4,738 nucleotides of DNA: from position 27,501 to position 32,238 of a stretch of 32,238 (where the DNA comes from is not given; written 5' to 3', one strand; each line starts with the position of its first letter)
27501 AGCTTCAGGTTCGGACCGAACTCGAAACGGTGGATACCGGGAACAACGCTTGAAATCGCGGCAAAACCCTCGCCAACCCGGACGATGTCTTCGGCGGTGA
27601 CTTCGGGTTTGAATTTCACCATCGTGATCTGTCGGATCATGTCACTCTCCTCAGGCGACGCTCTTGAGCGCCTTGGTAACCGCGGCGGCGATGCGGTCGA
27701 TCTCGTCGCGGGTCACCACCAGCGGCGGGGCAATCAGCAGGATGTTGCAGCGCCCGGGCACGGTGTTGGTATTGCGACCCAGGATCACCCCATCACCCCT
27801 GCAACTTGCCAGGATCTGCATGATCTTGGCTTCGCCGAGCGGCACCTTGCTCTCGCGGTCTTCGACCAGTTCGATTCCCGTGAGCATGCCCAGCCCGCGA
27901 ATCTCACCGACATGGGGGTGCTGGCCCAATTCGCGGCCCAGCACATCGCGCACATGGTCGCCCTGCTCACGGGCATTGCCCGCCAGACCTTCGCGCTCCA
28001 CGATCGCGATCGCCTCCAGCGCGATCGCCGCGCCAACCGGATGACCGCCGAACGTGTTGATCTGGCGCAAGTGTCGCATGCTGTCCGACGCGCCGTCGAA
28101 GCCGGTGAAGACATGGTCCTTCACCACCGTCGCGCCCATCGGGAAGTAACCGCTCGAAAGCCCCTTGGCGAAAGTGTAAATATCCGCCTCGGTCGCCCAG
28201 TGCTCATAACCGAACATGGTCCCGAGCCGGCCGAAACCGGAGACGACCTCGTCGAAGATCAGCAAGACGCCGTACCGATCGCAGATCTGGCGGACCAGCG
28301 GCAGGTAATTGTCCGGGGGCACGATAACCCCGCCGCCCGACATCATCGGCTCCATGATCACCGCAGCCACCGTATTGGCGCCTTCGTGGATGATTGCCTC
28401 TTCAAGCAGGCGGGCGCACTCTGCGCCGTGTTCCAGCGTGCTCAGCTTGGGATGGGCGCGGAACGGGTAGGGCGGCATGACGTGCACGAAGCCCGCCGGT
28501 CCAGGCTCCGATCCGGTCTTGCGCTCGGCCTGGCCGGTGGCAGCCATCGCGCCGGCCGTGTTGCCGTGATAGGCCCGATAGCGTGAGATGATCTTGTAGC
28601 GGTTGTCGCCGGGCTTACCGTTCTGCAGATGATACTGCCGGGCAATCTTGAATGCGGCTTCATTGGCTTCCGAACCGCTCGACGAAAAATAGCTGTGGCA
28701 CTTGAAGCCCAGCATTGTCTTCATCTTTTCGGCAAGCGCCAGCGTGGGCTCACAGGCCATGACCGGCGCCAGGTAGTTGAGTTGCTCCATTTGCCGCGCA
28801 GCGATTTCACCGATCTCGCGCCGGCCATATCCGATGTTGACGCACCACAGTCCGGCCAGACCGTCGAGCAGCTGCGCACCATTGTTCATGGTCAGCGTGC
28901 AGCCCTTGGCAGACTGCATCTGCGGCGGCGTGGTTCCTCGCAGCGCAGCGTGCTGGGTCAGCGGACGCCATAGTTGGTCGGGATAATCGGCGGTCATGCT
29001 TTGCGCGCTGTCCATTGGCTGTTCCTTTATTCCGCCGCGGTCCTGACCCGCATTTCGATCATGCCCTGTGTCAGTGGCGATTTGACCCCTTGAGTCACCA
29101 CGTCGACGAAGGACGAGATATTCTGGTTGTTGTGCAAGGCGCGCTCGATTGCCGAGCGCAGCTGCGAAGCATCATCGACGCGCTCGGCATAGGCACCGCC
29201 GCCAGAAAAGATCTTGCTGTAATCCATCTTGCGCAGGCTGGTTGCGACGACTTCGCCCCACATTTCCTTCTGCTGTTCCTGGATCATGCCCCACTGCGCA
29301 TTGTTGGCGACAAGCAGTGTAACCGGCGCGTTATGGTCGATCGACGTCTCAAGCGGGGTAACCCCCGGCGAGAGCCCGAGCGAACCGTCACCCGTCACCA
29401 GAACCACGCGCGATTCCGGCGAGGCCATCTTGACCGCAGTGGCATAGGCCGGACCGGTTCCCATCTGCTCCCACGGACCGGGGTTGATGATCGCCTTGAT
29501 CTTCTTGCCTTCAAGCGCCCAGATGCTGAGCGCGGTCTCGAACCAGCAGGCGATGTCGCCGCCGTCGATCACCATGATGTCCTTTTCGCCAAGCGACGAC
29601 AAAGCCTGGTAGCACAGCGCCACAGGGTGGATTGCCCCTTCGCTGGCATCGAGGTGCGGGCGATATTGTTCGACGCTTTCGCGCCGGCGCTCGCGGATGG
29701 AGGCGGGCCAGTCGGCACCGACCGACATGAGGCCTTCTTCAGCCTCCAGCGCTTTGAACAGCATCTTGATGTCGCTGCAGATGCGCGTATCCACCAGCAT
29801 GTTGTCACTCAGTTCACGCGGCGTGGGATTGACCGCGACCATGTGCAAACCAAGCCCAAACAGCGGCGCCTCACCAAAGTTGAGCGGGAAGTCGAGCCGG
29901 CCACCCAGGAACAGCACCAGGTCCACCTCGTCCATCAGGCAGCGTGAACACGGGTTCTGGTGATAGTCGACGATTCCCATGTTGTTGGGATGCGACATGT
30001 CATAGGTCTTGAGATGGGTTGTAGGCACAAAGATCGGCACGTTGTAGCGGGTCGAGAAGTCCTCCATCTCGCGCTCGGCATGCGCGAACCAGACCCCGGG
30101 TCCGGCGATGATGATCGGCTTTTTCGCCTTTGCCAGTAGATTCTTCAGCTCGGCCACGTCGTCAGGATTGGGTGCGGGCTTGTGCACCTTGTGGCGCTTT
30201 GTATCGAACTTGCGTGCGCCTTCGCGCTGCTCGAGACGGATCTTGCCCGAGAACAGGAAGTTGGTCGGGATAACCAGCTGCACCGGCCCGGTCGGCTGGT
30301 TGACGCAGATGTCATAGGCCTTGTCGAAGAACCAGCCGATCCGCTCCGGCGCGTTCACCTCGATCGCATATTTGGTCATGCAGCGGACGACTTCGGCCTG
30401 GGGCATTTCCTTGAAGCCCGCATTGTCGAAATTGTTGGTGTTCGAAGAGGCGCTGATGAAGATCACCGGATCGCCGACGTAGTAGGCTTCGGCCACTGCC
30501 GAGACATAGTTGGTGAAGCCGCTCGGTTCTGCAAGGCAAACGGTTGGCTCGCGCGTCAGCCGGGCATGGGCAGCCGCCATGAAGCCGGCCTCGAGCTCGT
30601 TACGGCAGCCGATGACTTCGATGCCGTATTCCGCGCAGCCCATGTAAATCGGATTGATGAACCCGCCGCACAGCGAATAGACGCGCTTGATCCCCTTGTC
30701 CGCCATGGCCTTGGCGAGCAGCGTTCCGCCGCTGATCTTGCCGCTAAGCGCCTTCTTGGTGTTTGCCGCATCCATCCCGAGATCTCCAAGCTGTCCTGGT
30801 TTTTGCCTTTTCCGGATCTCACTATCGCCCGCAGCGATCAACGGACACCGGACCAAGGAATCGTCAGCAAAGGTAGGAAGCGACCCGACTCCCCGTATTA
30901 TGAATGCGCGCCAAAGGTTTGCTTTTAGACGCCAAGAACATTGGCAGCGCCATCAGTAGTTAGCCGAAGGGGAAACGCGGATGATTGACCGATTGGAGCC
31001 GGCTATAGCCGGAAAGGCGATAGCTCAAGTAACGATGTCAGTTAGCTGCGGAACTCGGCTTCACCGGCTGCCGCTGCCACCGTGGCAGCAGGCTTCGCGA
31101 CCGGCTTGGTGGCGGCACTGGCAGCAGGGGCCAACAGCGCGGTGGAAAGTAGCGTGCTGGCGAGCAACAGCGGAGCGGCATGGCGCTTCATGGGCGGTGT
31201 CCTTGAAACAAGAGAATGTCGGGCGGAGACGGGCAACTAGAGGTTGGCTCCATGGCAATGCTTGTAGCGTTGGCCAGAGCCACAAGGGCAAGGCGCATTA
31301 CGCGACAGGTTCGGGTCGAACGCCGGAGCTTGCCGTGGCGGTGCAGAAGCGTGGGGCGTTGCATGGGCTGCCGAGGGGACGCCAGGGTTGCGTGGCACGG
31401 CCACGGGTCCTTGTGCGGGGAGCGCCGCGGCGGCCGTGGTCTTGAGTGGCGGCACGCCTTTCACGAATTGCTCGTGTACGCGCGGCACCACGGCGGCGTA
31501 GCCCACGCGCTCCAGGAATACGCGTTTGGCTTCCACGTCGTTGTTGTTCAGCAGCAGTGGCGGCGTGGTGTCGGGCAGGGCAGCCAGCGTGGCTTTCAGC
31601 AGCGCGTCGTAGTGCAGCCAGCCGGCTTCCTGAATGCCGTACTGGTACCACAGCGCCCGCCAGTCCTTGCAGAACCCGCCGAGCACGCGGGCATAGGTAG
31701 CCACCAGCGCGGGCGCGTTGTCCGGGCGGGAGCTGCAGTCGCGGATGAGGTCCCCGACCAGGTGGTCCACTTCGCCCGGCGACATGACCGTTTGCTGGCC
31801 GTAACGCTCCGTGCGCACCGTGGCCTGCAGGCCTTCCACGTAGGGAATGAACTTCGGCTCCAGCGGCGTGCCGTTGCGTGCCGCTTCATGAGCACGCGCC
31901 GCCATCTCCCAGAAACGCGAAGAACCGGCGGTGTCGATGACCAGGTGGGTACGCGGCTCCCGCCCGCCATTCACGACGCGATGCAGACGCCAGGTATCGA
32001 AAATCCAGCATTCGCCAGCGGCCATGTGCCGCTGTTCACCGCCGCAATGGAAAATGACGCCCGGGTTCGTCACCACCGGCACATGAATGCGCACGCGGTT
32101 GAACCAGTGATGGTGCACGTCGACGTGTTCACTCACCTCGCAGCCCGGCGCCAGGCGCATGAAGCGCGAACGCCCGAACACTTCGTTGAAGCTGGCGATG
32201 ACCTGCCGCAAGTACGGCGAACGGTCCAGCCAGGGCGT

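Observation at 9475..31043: A ~21.6-kb catabolic gene block sits inside an M20 peptidase gene, with no integrase, transposase or terminal repeats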

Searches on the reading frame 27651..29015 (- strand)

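Call 9: search_protein_families(library=pfam, proteins=[window:27651-29015:-])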
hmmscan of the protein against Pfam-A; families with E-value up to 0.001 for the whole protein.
window:27651-29015:- (454 aa): 1 family
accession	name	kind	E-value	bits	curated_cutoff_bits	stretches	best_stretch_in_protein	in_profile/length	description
PF00202.27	Aminotran_3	-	4.7e-90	302.6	30.5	1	32-450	12-403/403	Aminotransferase class-III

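Call 50: search_protein_families(library=ncbifam, proteins=[window:27651-29015:-], max_evalue=0.00001)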
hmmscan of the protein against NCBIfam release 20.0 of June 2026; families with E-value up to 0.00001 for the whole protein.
window:27651-29015:- (454 aa): 69 families (the best 25 are shown)
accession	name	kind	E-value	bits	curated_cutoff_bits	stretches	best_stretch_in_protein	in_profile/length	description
NF005812.0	PRK07678.1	subfamily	5.8e-153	509.7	488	1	33-453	33-450/451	aminotransferase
NF005683.0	PRK07481.1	subfamily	6.8e-117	391.2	575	1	12-453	11-450/453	hypothetical protein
NF005102.0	PRK06541.1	equivalog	2.2e-112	375.9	574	1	5-452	10-455/460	aspartate aminotransferase family protein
NF005682.0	PRK07480.1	subfamily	3.7e-109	365.4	510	1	15-452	21-451/459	aminotransferase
NF005684.0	PRK07482.1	subfamily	7.4e-103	344.6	687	1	13-453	14-455/464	hypothetical protein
NF004767.0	PRK06105.1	subfamily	2.9e-100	336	517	1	17-453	18-450/460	aminotransferase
NF005447.0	PRK07036.1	equivalog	1.5e-97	327.2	618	1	11-453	17-455/468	aminotransferase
NF005685.0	PRK07483.1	equivalog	4.6e-93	312.4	485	1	28-452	11-437/444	aspartate aminotransferase family protein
NF004718.0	PRK06062.1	subfamily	2.9e-90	303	472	1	26-453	35-449/454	hypothetical protein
NF052567.1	OmAmTferAptACaul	equivalog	1.7e-85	287.3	500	1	14-453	4-431/431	omega-aminotransferase AptA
NF005375.0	PRK06917.1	equivalog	1.7e-84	284.1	535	1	31-453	16-439/448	aspartate aminotransferase family protein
NF004625.0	PRK05965.1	subfamily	6.7e-84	282.2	729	1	29-453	28-448/460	hypothetical protein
TIGR00508.1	bioA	equivalog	2.4e-79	266.9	405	1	15-450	1-418/419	adenosylmethionine--8-amino-7-oxononanoate transaminase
NF009068.0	PRK12403.1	equivalog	5.2e-79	266.2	817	1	23-452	30-452/460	aspartate aminotransferase family protein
NF041821.1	daptide_amino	equivalog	1.3e-76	257.8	450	1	26-450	10-404/405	daptide-type RiPP biosynthesis aminotransferase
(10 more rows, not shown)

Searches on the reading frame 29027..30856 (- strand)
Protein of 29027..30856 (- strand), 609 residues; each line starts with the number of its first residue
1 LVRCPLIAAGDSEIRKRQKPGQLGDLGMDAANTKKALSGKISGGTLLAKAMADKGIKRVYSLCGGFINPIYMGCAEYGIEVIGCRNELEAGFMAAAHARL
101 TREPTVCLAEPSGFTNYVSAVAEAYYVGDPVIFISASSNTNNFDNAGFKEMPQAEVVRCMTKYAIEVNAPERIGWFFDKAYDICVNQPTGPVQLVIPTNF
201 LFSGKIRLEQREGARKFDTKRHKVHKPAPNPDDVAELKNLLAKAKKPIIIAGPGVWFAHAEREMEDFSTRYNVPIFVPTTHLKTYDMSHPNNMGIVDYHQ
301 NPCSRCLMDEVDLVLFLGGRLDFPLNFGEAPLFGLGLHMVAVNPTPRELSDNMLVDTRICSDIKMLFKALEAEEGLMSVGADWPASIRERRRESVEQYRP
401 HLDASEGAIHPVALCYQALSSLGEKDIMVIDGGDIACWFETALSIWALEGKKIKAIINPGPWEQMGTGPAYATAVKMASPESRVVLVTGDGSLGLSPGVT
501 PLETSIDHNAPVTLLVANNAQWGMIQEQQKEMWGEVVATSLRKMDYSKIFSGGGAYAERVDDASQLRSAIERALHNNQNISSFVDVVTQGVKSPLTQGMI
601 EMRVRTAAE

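Call 9: search_protein_families(library=pfam, proteins=[window:29027-30856:-])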
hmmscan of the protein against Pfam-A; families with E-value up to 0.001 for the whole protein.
window:29027-30856:- (609 aa): 4 families
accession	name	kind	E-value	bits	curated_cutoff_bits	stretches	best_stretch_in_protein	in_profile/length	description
PF02776.23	TPP_enzyme_N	-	7.5e-27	93.9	26.8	1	42-153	2-116/119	Thiamine pyrophosphate enzyme, N-terminal TPP binding domain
PF00205.28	TPP_enzyme_M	-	4.4e-25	88.4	30.4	1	235-370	2-137/137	Thiamine pyrophosphate enzyme, central domain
PF02775.26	TPP_enzyme_C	-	1.2e-24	87.2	21.9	1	451-586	16-151/151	Thiamine pyrophosphate enzyme, C-terminal TPP binding domain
PF02552.22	CO_dh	-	0.00016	21.9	21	1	234-318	25-113/168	CO dehydrogenase beta subunit/acetyl-CoA synthase epsilon subunit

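Call 23: find_homologous_proteins(query=window:29027-30856:-, max_evalue=1e-50)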
Query window:29027-30856:- (609 aa): 334 proteins with E <= 1e-50 among 8000 candidates; the best 120 are listed.
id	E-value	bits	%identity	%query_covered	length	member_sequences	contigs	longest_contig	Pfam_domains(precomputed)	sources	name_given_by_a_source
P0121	0.0e+0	1341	100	96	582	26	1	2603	PF02775.27,PF02776.24,PF00205.29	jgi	jgi:acetolactate synthase-1/2/3 large subunit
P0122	0.0e+0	1217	90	95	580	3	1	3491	PF02775.27,PF02776.24,PF00205.29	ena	-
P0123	0.0e+0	1126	83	95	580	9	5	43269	PF02775.27,PF02776.24,PF00205.29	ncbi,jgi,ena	-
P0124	0.0e+0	1093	80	95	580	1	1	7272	PF02775.27,PF02776.24,PF00205.29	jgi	-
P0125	4.2e-297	1005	73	95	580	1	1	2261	PF02775.27,PF02776.24,PF00205.29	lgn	-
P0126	2.5e-296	1002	73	95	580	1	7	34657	PF02775.27,PF02776.24,PF00205.29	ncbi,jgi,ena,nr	ncbi:MAG: thiamine pyrophosphate-binding protein [Xanthomonadales bacterium]|nr:thiamine pyrophospha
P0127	4.6e-295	998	73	95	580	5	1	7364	PF02775.27,PF02776.24,PF00205.29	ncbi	-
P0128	2.4e-293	992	72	95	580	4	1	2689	PF02775.27,PF02776.24,PF00205.29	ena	-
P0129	3.2e-293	992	73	95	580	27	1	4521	PF02775.27,PF02776.24,PF00205.29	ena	-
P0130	1.8e-292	989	71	94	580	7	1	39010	PF02775.27,PF02776.24,PF00205.29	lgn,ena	-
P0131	6.9e-292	988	73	94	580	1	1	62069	PF02775.27,PF02776.24,PF00205.29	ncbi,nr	ncbi:MAG: thiamine pyrophosphate-binding protein [Gammaproteobacteria bacterium]|nr:thiamine pyropho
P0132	1.0e-291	987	73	94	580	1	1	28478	PF02775.27,PF02776.24,PF00205.29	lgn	-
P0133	1.4e-291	987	72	95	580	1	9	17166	PF02775.27,PF02776.24,PF00205.29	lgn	-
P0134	6.9e-291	984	71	95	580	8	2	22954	PF02775.27,PF02776.24,PF00205.29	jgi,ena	jgi:acetolactate synthase-1/2/3 large subunit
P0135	1.3e-290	983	72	94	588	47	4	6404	PF02775.27,PF02776.24,PF00205.29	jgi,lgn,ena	jgi:acetolactate synthase-1/2/3 large subunit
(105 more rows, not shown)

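Call 24: find_encoding_contigs(protein=P0123, flank=10000, max_places=3)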
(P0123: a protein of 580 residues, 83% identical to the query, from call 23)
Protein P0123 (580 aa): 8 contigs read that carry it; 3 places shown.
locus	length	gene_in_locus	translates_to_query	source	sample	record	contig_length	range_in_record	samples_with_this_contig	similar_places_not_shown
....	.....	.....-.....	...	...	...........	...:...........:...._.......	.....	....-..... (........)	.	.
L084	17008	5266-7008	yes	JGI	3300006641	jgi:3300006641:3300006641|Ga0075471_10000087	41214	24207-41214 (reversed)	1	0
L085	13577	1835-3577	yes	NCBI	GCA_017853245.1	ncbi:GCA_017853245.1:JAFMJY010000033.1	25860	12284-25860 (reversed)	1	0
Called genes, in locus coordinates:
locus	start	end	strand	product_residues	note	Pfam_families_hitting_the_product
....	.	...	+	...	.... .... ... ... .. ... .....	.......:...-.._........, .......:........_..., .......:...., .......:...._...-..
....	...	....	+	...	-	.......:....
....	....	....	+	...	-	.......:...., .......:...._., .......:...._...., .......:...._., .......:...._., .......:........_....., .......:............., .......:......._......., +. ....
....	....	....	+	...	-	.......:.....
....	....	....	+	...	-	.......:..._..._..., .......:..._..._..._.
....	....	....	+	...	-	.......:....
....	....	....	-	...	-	-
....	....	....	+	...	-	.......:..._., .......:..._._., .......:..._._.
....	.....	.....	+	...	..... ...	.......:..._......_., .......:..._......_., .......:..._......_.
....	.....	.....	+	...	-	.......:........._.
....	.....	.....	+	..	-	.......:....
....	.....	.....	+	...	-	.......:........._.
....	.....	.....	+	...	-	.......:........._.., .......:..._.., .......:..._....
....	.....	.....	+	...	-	-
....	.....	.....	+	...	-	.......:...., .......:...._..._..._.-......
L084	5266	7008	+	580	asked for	PF02776:TPP_enzyme_N, PF00205:TPP_enzyme_M, PF02775:TPP_enzyme_C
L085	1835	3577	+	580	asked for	PF02776:TPP_enzyme_N, PF00205:TPP_enzyme_M, PF02775:TPP_enzyme_C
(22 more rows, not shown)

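Call 25: find_encoding_contigs(protein=P0121, flank=10000, max_places=3)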
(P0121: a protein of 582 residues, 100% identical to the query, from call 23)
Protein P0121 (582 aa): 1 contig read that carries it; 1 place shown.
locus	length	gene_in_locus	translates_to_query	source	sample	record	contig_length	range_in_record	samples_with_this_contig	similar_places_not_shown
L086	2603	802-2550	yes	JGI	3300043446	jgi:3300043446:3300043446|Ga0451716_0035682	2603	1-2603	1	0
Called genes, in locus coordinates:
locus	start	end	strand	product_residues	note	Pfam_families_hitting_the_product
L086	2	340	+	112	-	?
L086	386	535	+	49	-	-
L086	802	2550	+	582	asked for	PF02776:TPP_enzyme_N, PF00205:TPP_enzyme_M, PF02775:TPP_enzyme_C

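Call 29: find_encoding_contigs(protein=P0122, flank=10000, max_places=3)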
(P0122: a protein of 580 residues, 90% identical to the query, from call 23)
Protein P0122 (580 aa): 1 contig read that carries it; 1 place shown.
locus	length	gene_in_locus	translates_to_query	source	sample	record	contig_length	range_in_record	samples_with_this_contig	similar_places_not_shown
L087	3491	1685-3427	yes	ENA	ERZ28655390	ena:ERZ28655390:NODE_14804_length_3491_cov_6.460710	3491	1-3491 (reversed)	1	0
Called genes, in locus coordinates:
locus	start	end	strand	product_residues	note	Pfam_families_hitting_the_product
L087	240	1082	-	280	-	PF13276:HTH_21, PF00665:rve, PF13683:rve_3, PF13333:rve_2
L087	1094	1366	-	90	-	PF01527:HTH_Tnp_1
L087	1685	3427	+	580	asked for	PF02776:TPP_enzyme_N, PF00205:TPP_enzyme_M, PF02775:TPP_enzyme_C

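Call 30: find_encoding_contigs(protein=P0124, flank=10000, max_places=3)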
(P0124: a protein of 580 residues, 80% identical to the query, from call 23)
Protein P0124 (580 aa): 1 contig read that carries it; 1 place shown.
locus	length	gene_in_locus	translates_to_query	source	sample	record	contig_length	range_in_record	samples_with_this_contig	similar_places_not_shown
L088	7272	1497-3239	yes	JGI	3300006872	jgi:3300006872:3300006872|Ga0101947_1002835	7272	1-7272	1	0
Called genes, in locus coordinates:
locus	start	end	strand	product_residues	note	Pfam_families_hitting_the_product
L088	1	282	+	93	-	?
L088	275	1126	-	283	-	PF00551:Formyl_trans_N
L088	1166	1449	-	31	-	-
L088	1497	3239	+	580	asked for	PF02776:TPP_enzyme_N, PF00205:TPP_enzyme_M, PF02775:TPP_enzyme_C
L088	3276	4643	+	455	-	PF00202:Aminotran_3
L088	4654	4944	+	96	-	PF07876:Dabb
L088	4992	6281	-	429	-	PF00202:Aminotran_3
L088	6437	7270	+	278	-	?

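Call 50: search_protein_families(library=ncbifam, proteins=[window:29027-30772:-], max_evalue=0.00001)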
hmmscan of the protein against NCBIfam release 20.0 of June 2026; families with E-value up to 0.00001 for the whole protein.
window:29027-30772:- (581 aa): 50 families (the best 25 are shown)
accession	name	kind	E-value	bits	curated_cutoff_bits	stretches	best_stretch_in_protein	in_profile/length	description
NF004516.0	PRK05858.1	equivalog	5e-81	272.9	587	1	8-561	6-536/548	acetolactate synthase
NF058623.1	HdaclCoAlyACT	equivalog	2.9e-73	247.4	600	1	14-560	11-540/575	2-hydroxyacyl-CoA lyase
NF006052.0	PRK08199.1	subfamily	1.6e-64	218.2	539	1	12-560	7-537/559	thiamine pyrophosphate protein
TIGR00118.1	acolac_lg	equivalog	1.8e-58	198.4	538.35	1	14-560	2-534/557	biosynthetic-type acetolactate synthase large subunit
NF004919.0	PRK06276.1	equivalog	6.3e-57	193.2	866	1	14-559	2-537/582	acetolactate synthase large subunit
NF005713.0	PRK07525.1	subfamily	1.9e-56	191.7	620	1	19-567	12-570/592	sulfoacetaldehyde acetyltransferase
TIGR03457.1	sulphoacet_xsc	equivalog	1.6e-55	188.6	676.4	1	19-567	8-564/579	sulfoacetaldehyde acetyltransferase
NF006122.0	PRK08266.1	subfamily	7.9e-54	183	571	1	13-566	4-532/543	hypothetical protein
NF006721.0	PRK09259.1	equivalog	3.1e-53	181.3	557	1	12-558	14-548/574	oxalyl-CoA decarboxylase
NF006187.0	PRK08322.1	equivalog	1.7e-52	178.6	509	1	16-550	5-520/548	acetolactate synthase large subunit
NF006524.0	PRK08978.1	equivalog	1.3e-51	175.5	738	1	14-552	2-518/548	acetolactate synthase 2 catalytic subunit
TIGR03254.1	oxalate_oxc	equivalog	2.9e-49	168.2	739.4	1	14-551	4-530/554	oxalyl-CoA decarboxylase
NF004772.0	PRK06112.1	subfamily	6.6e-48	163.4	673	1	13-562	14-561/578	acetolactate synthase catalytic subunit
NF004710.0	PRK06048.1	equivalog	1.5e-47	162.4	976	1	11-552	6-531/561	acetolactate synthase large subunit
NF006378.0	PRK08617.1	equivalog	2.6e-47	161.4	510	1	12-550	7-530/556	acetolactate synthase AlsS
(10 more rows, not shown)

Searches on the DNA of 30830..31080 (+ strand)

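Call 40: search_dna_similar(query=window:30830-31080:+, collection=plasmids, mode=distant, max_rows=10, max_evalue=0.01)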
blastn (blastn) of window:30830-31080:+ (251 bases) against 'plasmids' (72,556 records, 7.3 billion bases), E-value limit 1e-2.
No match.

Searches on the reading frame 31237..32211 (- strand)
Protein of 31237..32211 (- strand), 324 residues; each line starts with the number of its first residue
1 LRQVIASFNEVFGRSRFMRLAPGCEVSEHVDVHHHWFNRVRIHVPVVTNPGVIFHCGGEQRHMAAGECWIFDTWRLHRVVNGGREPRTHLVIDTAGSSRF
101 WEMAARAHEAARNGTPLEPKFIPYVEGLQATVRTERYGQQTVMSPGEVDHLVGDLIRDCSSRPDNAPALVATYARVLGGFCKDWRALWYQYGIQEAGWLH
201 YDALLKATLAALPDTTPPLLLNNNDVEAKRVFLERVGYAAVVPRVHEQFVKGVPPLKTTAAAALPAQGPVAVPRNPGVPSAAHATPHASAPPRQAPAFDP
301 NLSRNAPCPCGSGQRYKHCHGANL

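Call 8: search_protein_families(library=pfam, proteins=[window:31237-32211:-])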
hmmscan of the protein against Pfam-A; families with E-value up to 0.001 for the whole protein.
window:31237-32211:- (324 aa): 3 families
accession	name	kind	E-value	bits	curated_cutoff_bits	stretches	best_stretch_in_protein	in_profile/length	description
PF05118.21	Asp_Arg_Hydrox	-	3.7e-16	59.8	22.6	1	8-94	71-154/157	Aspartyl/Asparaginyl beta-hydroxylase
PF02810.21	SEC-C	-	2.2e-09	37.4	20.4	1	304-321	1-18/19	SEC-C motif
PF07883.17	Cupin_2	-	0.00052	20.1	27.2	1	54-88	31-65/70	Cupin domain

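Call 51: search_protein_families(library=ncbifam, proteins=[window:31237-32211:-], max_evalue=0.00001)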
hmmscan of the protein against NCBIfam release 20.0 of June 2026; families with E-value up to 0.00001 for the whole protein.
window:31237-32211:- (324 aa): 1 family
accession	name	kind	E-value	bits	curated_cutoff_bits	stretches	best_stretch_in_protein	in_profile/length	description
NF004088.0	PRK05590.1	equivalog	5.4e-06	26.8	140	1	302-322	145-165/166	hypothetical protein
